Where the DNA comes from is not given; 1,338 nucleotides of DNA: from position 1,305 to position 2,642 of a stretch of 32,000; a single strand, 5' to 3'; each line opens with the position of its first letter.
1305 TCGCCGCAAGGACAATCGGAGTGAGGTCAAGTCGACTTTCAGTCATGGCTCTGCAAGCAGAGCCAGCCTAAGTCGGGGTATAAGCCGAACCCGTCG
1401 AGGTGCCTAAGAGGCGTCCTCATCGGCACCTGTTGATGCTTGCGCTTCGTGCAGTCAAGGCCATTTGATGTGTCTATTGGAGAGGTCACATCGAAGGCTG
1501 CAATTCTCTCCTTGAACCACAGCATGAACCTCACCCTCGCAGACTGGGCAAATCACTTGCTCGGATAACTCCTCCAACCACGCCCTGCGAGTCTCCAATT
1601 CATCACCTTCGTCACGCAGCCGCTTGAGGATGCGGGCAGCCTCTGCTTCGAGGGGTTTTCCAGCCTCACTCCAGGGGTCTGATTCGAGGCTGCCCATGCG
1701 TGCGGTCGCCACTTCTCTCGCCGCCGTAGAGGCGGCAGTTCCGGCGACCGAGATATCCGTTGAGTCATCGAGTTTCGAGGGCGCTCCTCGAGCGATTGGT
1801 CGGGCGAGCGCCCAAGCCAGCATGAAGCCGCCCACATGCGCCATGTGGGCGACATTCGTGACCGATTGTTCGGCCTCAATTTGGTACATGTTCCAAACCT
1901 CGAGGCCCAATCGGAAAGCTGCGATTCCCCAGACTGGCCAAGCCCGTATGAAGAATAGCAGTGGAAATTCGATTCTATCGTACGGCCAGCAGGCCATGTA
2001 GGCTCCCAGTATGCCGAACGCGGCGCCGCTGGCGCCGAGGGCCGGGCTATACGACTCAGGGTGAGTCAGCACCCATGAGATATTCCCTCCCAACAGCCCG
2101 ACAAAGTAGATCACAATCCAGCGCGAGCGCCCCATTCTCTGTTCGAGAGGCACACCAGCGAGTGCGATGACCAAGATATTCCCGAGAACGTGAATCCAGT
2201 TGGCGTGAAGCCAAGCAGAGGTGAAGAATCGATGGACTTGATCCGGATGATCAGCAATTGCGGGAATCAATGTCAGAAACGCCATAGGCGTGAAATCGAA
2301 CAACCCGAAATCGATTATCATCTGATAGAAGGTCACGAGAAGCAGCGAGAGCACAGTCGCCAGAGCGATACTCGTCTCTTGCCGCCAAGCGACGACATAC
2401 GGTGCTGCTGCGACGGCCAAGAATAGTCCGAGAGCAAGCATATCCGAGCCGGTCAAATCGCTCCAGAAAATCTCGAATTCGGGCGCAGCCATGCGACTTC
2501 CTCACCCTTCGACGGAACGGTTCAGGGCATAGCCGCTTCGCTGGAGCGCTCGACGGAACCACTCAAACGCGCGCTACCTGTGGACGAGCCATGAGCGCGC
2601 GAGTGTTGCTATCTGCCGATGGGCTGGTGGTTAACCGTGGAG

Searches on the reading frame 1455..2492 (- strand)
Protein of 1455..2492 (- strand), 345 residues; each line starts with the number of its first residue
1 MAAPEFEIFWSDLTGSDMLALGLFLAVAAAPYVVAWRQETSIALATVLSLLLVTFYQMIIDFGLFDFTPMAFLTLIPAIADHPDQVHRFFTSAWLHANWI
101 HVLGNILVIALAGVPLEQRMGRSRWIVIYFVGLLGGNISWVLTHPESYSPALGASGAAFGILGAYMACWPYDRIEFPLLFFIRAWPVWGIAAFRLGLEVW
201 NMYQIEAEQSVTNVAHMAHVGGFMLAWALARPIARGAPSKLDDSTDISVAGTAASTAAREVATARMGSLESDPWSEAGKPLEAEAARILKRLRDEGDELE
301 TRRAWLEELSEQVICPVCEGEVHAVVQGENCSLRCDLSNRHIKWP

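Call 81: find_encoding_contigs(protein=window:1455-2492:-, flank=10000, max_places=2)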
Protein window:1455-2492:- (345 aa): 23 contigs read that carry it; 2 places shown.
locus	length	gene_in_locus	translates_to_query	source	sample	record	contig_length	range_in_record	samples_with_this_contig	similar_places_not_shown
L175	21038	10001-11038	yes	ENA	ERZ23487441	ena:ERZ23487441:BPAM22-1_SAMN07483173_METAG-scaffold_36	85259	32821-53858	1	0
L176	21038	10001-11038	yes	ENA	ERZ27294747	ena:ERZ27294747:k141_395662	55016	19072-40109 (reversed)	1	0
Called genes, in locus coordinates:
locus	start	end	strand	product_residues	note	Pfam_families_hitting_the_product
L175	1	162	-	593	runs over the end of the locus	PF04055:Radical_SAM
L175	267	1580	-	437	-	PF23477:zf_Tbcl_2, PF00076:RRM_1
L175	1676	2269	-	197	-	PF05175:MTS, PF06325:PrmA, PF03602:Cons_hypoth95 (weak)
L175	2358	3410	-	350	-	PF01118:Semialdhyde_dh, PF02774:Semialdhyde_dhC (faint)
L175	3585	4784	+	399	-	PF02646:RmuC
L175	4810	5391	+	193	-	PF01551:Peptidase_M23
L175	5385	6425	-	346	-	PF10432:bact-PGI_C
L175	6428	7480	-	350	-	PF04981:NMD3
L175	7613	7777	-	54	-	-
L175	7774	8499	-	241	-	PF01578:Cytochrom_C_asm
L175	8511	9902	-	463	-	PF00005:ABC_tran, PF02463:SMC_N (weak), PF13304:AAA_21 (weak)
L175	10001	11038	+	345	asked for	PF01694:Rhomboid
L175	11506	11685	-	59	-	-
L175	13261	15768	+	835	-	PF07705:CARDB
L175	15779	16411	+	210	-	PF02545:Maf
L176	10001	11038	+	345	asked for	PF01694:Rhomboid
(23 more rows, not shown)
